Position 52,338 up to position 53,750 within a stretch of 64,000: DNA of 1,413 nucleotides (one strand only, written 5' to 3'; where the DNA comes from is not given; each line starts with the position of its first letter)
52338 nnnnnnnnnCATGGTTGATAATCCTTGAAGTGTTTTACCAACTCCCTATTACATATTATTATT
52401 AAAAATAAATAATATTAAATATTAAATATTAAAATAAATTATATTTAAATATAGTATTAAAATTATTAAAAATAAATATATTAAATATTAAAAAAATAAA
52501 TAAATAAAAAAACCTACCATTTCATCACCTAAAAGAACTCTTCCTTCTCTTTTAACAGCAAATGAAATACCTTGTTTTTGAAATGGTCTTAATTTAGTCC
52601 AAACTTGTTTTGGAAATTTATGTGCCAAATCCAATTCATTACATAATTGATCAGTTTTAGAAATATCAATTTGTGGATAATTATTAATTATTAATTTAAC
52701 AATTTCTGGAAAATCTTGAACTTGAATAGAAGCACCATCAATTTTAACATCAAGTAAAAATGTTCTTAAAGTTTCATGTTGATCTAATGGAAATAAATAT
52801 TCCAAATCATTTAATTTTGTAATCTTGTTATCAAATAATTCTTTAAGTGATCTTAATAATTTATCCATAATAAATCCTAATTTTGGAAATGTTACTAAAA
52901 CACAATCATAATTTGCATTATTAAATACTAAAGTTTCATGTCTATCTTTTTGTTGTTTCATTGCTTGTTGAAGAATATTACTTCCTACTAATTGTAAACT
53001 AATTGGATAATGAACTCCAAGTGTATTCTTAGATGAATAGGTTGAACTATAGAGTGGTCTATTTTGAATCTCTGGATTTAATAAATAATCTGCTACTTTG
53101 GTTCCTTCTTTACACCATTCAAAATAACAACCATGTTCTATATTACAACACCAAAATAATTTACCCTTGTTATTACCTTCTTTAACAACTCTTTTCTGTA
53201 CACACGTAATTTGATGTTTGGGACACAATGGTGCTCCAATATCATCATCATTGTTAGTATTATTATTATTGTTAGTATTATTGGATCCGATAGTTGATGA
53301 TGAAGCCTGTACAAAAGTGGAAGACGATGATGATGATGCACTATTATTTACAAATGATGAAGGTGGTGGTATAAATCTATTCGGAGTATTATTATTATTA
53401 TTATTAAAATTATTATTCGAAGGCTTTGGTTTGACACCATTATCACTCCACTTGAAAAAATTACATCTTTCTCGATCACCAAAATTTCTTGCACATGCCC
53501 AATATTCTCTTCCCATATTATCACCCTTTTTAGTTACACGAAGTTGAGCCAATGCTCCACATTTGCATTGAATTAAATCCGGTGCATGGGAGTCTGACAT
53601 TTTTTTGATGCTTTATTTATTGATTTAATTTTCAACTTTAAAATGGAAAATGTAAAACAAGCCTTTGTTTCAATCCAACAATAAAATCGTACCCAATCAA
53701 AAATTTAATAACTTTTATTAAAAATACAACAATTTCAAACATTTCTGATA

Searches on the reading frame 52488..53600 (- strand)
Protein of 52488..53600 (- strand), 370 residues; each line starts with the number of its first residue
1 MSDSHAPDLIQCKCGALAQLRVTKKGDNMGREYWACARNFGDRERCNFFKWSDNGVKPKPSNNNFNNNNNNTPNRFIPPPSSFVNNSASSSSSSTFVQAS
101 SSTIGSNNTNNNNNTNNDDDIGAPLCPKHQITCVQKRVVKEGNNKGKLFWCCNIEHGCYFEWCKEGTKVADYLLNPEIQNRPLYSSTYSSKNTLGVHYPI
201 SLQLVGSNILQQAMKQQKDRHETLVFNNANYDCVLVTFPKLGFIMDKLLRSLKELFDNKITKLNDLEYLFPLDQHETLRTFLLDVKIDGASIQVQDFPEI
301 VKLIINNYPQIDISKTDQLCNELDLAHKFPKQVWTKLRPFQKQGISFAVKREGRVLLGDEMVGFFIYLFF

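Call 41: find_encoding_contigs(protein=window:52488-53600:-, flank=2000, max_places=3)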
Protein window:52488-53600:- (370 aa): no gene with exactly this product is on record in the collection.
